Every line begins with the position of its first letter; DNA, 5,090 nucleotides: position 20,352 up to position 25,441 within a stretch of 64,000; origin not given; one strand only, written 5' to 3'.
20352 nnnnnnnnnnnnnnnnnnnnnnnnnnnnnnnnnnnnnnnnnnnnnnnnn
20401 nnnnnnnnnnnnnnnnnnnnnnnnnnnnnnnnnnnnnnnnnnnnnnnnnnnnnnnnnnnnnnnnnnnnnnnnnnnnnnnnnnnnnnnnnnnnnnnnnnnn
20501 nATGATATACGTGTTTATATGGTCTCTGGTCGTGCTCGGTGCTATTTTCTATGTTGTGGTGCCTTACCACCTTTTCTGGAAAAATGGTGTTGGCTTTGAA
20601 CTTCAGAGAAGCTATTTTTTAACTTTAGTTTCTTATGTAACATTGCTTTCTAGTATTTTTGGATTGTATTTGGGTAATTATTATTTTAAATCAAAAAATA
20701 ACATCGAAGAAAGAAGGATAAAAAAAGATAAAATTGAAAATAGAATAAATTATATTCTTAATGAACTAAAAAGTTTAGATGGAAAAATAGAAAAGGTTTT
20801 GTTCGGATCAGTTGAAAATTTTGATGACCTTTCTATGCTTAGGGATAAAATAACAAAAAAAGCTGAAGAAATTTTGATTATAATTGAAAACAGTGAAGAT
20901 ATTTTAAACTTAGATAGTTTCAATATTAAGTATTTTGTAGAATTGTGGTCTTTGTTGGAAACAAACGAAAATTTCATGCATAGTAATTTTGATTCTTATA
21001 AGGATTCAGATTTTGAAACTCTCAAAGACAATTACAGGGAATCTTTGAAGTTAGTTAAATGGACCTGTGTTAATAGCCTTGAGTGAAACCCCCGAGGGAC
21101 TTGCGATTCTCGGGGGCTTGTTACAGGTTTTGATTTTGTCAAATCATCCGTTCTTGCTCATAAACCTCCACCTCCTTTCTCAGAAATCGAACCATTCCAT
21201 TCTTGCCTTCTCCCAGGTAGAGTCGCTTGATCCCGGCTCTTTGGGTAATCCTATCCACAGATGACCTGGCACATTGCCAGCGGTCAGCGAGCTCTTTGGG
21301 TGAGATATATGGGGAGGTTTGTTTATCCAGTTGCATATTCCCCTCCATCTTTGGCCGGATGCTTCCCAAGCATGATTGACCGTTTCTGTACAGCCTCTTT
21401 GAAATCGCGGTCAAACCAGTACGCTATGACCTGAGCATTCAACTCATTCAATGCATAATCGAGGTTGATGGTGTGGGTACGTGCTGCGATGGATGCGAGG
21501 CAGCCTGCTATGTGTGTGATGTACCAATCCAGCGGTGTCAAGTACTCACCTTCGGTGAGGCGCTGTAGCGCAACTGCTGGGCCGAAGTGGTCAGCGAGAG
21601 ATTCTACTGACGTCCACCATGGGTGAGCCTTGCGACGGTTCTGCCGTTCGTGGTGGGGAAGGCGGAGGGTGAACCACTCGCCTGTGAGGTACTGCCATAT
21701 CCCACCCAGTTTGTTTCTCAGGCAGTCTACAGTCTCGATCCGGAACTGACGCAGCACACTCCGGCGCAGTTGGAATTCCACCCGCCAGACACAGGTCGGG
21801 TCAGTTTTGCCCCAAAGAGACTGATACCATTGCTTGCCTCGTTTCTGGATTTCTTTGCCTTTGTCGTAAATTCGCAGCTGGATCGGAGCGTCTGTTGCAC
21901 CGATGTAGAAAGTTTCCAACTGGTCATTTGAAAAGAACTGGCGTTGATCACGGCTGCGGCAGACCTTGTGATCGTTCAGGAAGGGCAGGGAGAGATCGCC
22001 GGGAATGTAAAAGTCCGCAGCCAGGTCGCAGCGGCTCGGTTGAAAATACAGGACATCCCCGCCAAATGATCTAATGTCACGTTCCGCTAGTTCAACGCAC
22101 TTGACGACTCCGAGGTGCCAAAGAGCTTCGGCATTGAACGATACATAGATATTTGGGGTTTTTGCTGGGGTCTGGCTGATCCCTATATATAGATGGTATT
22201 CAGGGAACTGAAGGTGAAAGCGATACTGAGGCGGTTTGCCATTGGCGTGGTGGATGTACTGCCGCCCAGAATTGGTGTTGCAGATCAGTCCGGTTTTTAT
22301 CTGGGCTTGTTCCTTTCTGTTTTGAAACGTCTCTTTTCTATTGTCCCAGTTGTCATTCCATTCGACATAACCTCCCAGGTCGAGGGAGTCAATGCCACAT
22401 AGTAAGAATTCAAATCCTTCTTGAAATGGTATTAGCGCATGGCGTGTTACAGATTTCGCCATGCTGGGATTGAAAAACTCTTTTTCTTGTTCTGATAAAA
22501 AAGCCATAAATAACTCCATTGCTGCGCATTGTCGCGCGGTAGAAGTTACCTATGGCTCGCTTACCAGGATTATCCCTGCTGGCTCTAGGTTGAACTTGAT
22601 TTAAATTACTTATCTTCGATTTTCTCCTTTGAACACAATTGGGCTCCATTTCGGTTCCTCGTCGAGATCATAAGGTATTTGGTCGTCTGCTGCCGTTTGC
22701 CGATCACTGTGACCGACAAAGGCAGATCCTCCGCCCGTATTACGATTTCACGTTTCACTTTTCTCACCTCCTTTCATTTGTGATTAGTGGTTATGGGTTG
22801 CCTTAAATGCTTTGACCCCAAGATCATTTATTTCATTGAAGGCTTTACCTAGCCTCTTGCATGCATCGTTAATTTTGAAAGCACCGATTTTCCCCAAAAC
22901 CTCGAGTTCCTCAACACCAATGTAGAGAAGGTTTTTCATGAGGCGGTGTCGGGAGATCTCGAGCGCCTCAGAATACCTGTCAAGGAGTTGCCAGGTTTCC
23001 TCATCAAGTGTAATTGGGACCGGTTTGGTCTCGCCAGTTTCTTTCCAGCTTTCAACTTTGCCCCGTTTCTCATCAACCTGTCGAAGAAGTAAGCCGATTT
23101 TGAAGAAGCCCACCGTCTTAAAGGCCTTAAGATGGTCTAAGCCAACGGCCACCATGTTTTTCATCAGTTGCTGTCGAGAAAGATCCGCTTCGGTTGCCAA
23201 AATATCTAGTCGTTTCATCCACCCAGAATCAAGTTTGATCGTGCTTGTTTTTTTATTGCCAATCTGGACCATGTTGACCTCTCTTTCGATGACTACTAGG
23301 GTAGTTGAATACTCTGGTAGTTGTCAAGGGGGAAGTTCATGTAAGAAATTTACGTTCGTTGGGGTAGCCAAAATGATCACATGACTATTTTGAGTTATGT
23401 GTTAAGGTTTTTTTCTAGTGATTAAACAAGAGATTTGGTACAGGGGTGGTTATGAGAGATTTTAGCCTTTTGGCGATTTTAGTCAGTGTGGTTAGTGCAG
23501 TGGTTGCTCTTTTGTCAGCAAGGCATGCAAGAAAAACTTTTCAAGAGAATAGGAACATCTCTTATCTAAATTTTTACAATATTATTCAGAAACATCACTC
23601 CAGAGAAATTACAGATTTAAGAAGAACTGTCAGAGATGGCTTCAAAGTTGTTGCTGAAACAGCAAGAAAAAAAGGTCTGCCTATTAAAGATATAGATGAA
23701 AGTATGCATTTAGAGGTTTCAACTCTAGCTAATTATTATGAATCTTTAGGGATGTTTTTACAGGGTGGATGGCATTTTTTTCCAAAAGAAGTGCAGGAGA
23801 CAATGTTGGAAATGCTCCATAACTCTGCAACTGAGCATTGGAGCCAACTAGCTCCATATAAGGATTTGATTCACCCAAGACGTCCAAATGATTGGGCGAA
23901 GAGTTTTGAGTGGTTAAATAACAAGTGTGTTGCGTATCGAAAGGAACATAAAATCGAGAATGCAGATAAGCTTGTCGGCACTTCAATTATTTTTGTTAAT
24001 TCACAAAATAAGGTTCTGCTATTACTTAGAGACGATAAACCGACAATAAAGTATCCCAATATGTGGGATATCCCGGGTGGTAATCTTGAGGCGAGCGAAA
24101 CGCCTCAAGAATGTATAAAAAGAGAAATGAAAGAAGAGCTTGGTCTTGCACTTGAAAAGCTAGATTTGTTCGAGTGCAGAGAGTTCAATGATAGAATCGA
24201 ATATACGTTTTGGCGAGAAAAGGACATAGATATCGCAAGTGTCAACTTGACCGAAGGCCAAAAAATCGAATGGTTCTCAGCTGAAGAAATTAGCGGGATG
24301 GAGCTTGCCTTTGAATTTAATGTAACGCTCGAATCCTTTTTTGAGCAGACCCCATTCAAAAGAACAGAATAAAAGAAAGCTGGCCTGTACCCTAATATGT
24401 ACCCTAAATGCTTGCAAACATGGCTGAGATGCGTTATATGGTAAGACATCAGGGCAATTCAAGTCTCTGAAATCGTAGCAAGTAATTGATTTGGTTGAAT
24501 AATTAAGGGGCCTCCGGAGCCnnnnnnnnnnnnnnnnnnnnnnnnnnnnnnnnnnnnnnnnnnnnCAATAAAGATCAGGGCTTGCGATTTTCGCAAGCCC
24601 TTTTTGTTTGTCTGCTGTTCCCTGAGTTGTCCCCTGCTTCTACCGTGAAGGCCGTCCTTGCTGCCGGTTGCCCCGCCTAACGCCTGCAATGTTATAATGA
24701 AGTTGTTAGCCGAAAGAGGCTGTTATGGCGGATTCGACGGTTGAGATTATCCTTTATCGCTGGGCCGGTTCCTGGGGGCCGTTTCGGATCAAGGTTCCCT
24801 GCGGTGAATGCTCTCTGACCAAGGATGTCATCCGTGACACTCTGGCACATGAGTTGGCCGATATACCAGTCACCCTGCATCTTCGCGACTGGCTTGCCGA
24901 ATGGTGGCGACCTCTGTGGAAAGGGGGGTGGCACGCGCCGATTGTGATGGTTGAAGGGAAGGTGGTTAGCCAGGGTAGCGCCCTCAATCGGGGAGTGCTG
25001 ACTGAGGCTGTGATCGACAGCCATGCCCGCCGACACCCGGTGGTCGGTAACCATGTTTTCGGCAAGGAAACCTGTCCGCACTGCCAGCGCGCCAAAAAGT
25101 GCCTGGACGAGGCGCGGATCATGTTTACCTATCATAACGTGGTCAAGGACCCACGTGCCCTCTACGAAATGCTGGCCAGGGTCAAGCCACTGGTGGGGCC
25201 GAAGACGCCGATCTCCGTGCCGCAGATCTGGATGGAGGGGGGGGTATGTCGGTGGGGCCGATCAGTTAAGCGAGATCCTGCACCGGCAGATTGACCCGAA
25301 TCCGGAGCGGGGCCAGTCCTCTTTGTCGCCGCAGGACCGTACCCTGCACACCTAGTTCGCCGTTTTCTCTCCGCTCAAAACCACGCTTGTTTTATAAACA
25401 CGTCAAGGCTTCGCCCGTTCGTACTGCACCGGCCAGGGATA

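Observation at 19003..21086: Three-gene operon on a tRNA island: SpoIIAB-like GHKL ATPase, STAS-like protein and 2-TM coiled-coil protein; candidate partner-switch-type defence system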

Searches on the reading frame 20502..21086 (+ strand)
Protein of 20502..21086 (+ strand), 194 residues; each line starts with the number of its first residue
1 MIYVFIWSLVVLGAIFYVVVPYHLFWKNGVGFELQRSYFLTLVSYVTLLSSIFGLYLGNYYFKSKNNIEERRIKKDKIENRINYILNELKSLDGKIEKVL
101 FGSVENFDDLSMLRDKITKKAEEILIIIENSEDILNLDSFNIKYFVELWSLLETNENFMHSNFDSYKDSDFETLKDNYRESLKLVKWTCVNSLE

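Call 4: search_protein_families(library=pfam, proteins=[window:20502-21086:+], max_evalue=1)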
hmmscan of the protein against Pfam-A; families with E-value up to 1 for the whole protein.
window:20502-21086:+ (194 aa): 3 families
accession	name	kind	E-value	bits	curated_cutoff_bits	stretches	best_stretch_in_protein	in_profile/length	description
PF12725.13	DUF3810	-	0.012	15.4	28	1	9-135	31-147/311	Protein of unknown function (DUF3810)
PF13239.11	2TM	-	0.083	13.4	24.8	1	14-75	17-76/79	2TM domain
PF20394.4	DUF6688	-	0.097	12.8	26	1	2-90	113-196/248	DUF6688 N-terminal domain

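Call 5: search_protein_families(library=padloc, proteins=[window:20502-21086:+], max_evalue=1)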
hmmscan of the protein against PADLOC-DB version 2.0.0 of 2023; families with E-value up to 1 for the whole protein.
window:20502-21086:+ (194 aa): 0 families

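Call 6: search_protein_families(library=ncbifam, proteins=[window:20502-21086:+], max_evalue=1)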
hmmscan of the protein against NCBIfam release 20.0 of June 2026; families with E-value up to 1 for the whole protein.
window:20502-21086:+ (194 aa): 0 families

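Call 53: search_protein_families(library=pfam, alignment_id=A4, max_evalue=0.05)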
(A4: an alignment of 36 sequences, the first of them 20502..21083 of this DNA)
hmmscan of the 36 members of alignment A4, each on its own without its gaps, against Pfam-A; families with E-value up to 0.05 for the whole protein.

A. member 1, window:20502-21083:+ (194 aa): 1 family
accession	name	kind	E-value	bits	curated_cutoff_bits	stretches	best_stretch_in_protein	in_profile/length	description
PF12725.13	DUF3810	-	0.012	15.4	28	1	9-135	31-147/311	Protein of unknown function (DUF3810)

B. families by the number of members that match (of 36 scanned): 36 families (the first 25 are shown)
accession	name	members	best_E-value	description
PF12725.13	DUF3810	5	0.0022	Protein of unknown function (DUF3810)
PF12420.13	DUF3671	3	0.0094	Fam-L, Fam-M like protein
PF06398.17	Pex24p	2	0.013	Integral peroxisomal membrane peroxin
PF14296.11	O-ag_pol_Wzy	2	0.019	O-antigen polysaccharide polymerase Wzy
PF10750.14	DUF2536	1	0.00046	Protein of unknown function (DUF2536)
PF17231.7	DUF5305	1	0.00085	Family of unknown function (DUF5305)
PF19592.4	DUF6097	1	0.0015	Family of unknown function (DUF6097)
PF18794.7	HSM3_C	1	0.0029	DNA mismatch repair protein HSM3, C terminal domain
PF16495.10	SWIRM-assoc_1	1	0.0092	SWIRM-associated region 1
PF08395.17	7tm_7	1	0.011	7tm Chemosensory receptor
PF06295.17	ZapG-like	1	0.012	Z-ring associated protein G-like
PF18179.6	SUa-2TM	1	0.012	SMODS- and Ubiquitin system-associated 2TM effector domain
PF24227.1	DUF7443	1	0.015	Domain of unknown function (DUF7443)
PF04133.19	Vps55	1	0.016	Vacuolar protein sorting 55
PF15879.10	MWFE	1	0.017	NADH-ubiquinone oxidoreductase MWFE subunit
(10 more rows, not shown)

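Call 54: find_homologous_proteins(query=window:20502-21083:+, max_evalue=0.001)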
Query window:20502-21083:+ (194 aa): 1 proteins with E <= 0.001 among 318 candidates.
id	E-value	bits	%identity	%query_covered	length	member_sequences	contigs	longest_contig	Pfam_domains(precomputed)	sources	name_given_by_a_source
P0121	1.5e-119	415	100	100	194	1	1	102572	-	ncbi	-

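Call 55: find_homologous_proteins(query=A4, max_evalue=0.001)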
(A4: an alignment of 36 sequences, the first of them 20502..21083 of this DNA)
Query A4 (36 sequences) (194 aa, profile of the alignment): 5 proteins with E <= 0.001 among 8000 candidates.
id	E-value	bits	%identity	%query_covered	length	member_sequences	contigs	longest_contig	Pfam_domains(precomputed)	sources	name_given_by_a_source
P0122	3.8e-58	214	19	65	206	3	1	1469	-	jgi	jgi:hypothetical protein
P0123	2.5e-52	195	20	73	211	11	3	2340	-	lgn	-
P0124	7.5e-49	184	23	74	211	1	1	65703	-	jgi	jgi:uncharacterized protein YuzB (UPF0349 family)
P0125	8.5e-46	174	20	79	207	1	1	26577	-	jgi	-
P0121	3.2e-44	169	100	100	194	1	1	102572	-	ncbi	-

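Call 56: find_encoding_contigs(protein=P0121, flank=3000, max_places=3)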
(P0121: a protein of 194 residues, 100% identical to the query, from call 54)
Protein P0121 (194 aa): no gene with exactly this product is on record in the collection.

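Call 71: predict_structure(alignment_id=A5)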
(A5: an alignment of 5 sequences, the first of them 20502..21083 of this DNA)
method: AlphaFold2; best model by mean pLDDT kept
length: 194 residues; sequences in the alignment: 5
mean_pLDDT: 72.6   pTM: 0.50
mean pLDDT of the five models: 72.6, 68.9, 67.0, 65.6, 58.7
residues with pLDDT >= 90: 0; 70-90: 127; 50-70: 67; < 50: 0
segments of 3 or more residues with pLDDT < 50: none
pLDDT, mean of each block of 10 residues (from residue 1): 75 72 60 70 80 83 80 78 81 73 62 72 75 65 73 64 60 76 81 71
secondary structure, 60 per line:
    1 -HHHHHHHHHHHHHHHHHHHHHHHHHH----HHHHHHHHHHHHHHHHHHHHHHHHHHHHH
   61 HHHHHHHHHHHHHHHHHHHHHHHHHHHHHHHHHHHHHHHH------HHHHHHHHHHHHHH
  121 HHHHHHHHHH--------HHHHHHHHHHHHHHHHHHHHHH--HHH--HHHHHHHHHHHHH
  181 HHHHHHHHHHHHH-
elements in order: H2-27 H32-100 H107-130 H139-160 H168-193

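Call 74: fold_search(model_id=the predicted structure, library=pdb)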
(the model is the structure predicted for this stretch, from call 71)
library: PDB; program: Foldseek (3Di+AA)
matches with E <= 10: 540; with E <= 0.001: 0
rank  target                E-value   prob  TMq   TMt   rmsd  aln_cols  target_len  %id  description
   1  6egc                  2.9e-02  1.00  0.50  0.65   4.3       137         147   14  Single-chain version of 2L4HC2_23 (PDB 5J0K) (released 2019-05-29)
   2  1dov                  6.9e-02  1.00  0.45  0.47  11.9       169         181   14  CRYSTAL STRUCTURE OF THE ALPHA-CATENIN DIMERIZATION DOMAIN (released 2000-07-12)
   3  4k1n_A                1.1e-01  1.00  0.44  0.18   3.8       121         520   13  Crystal structure of full-length mouse alphaE-catenin (released 2013-05-01)
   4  1dow_A                1.7e-01  0.99  0.46  0.44  12.1       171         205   12  CRYSTAL STRUCTURE OF A CHIMERA OF BETA-CATENIN AND ALPHA-CATENIN (released 2000-07-12)
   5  6o3e_B                2.0e-01  0.89  0.38  0.16  16.2       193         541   13  mouse aE-catenin 82-883 (released 2019-11-13)
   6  9min_D                2.1e-01  0.80  0.30  0.40   6.9       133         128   14  Structure of a designed minibinder to NYESO1-A*02:01 (released 2025-08-06)
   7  9min_I                2.4e-01  0.72  0.28  0.38   7.2       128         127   15  Structure of a designed minibinder to NYESO1-A*02:01 (released 2025-08-06)
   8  4llc_A                2.7e-01  0.99  0.46  0.67   3.1       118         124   11  The crystal structure of R60E mutant of the histidine kinase (KinB) sensor domain from Pseudomonas aeruginosa PA01 (released 2013-08-07)
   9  3lg7_C                2.7e-01  0.47  0.24  0.33  13.9       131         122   14  Crystal structure of HIV epitope-scaffold 4E10_S0_1EZ3A_002_C (released 2010-09-22)
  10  5xsj_L                2.8e-01  0.94  0.38  0.55   4.7       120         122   13  XylFII-LytSN complex (released 2017-08-02)
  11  4tql_A                3.0e-01  0.30  0.21  0.18  32.1       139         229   16  Computationally designed three helix bundle (released 2014-10-15)
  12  4igg_B                3.1e-01  0.96  0.44  0.12  12.9       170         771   12  Full-length human alpha-catenin crystal structure (released 2012-12-26)
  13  3cax                  3.3e-01  0.93  0.37  0.23   5.0       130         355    6  Crystal structure of uncharacterized protein PF0695 (released 2008-03-18)
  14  4e17_A                3.5e-01  0.97  0.41  0.33   4.6       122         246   11  Alpha-E-catenin is an autoinhibited molecule that co-activates vinculin (released 2012-05-16)
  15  7jh6_A                3.7e-01  0.57  0.30  0.32   9.8       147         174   10  De novo designed two-domain di-Zn(II) and porphyrin-binding protein (released 2020-12-09)
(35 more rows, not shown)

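Call 89: search_protein_families(library=phrogs, proteins=[window:20502-21083:+], max_evalue=0.01)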
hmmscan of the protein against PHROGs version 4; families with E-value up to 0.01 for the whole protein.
window:20502-21083:+ (194 aa): 1 family
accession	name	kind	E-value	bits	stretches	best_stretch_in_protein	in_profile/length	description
phrog_1863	-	unknown function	0.0029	18.5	1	43-90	5-54/97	-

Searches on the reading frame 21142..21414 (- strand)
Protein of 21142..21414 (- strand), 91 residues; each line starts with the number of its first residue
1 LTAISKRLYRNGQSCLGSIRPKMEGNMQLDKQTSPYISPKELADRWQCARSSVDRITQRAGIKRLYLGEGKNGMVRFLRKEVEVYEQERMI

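Call 62: search_protein_families(library=pfam, proteins=[window:21142-21414:-], max_evalue=0.01)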
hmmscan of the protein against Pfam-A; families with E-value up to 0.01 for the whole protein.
window:21142-21414:- (91 aa): 1 family
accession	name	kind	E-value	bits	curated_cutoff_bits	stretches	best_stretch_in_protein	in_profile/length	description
PF12728.13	HTH_17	-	0.0048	17.6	27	1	36-89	1-50/51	Helix-turn-helix domain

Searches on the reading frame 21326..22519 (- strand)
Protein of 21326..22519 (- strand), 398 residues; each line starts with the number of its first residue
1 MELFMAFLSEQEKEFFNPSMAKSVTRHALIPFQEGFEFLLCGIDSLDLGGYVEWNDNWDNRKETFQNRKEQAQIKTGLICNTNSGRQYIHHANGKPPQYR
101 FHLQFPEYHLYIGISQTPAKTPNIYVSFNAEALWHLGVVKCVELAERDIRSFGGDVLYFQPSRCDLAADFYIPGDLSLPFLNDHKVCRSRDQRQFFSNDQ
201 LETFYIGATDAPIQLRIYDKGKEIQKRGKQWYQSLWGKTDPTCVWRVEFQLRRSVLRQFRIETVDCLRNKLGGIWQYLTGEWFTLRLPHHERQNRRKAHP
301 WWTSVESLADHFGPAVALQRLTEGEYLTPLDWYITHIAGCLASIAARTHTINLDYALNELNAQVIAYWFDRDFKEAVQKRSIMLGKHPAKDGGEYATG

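Call 62: search_protein_families(library=pfam, proteins=[window:21326-22519:-], max_evalue=0.01)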
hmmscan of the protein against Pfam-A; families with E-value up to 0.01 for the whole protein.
window:21326-22519:- (398 aa): 1 family
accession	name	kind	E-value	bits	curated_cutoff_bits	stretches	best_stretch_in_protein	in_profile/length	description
PF02486.25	Rep_trans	-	0.00084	19.4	29.6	1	199-259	53-105/201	Replication initiation factor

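Call 89: search_protein_families(library=phrogs, proteins=[window:21326-22519:-], max_evalue=0.01)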
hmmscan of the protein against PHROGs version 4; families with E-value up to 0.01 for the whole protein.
window:21326-22519:- (398 aa): 1 family
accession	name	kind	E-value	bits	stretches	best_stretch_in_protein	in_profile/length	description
phrog_453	-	DNA, RNA and nucleotide metabolism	0.0004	20.8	1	198-232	282-316/447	replication initiation protein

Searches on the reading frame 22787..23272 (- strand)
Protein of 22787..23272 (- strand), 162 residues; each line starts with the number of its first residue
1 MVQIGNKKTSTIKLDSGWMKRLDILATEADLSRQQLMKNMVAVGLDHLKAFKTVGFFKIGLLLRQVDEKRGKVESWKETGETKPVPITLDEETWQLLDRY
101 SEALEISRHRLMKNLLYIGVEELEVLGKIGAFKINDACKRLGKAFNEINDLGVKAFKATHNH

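Call 62: search_protein_families(library=pfam, proteins=[window:22787-23272:-], max_evalue=0.01)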
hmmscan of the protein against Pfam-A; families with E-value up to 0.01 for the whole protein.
window:22787-23272:- (162 aa): 2 families
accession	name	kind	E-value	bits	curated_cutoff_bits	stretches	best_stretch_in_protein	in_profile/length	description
PF01402.27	RHH_1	-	0.00028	21.2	20.5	0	87-114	4-31/39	Ribbon-helix-helix protein, copG family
PF07600.16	DUF1564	-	0.0052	17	25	0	63-129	62-126/167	Protein of unknown function (DUF1564)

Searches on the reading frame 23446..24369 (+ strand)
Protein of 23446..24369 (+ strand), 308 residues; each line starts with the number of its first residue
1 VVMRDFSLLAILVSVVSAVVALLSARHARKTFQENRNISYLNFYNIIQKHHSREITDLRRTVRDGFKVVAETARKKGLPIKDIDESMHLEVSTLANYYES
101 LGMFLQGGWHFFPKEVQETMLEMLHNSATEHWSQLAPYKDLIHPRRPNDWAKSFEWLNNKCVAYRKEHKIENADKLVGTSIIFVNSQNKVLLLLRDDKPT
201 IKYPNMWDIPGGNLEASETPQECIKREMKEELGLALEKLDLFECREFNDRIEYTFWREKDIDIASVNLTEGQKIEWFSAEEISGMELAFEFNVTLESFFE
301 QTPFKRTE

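Call 62: search_protein_families(library=pfam, proteins=[window:23446-24369:+], max_evalue=0.01)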
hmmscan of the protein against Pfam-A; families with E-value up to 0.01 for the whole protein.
window:23446-24369:+ (308 aa): 4 families
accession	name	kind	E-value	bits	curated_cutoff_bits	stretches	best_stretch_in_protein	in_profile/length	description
PF00293.34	NUDIX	-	9e-18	65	21.1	1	177-285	4-119/134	NUDIX domain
PF14815.12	NUDIX_4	-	3.7e-05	23.9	35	1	182-287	4-103/113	NUDIX domain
PF15956.11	DUF4760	-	0.00044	20.9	25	1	12-160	2-140/141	Domain of unknown function (DUF4760)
PF13869.12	NUDIX_2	-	0.0039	17.1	27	1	174-245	43-108/188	Nucleotide hydrolase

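Call 89: search_protein_families(library=phrogs, proteins=[window:23446-24369:+], max_evalue=0.01)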
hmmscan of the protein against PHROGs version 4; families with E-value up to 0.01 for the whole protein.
window:23446-24369:+ (308 aa): 7 families
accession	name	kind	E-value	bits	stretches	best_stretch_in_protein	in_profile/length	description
phrog_1198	-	other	1.3e-19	72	1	164-289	25-157/253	MutT/NUDIX hydrolase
phrog_1185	-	other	4.8e-09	37.1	1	174-243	146-218/301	nudix hydrolase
phrog_19657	-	other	9.3e-09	36.5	1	166-243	12-97/176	nudix hydrolase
phrog_15528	-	head and packaging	1.3e-07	31.4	1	184-287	528-628/794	portal protein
phrog_6216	-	unknown function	2e-07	31.1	1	182-282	7-98/545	-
phrog_10313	-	other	7.3e-06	26.8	1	182-242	16-75/159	nudix hydrolase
phrog_25541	-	unknown function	0.0028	18.2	1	205-239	96-130/210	-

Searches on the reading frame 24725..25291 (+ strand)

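Call 62: search_protein_families(library=pfam, proteins=[window:24725-25291:+], max_evalue=0.01)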
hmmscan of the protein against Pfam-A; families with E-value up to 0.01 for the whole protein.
window:24725-25291:+ (189 aa): 2 families
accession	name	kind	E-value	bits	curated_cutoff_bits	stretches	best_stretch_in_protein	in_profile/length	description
PF00462.30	Glutaredoxin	-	1.2e-11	45.1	22.9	1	111-172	3-57/60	Glutaredoxin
PF13192.12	Thioredoxin_3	-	0.0065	16.9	24.8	0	72-90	51-69/76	Thioredoxin domain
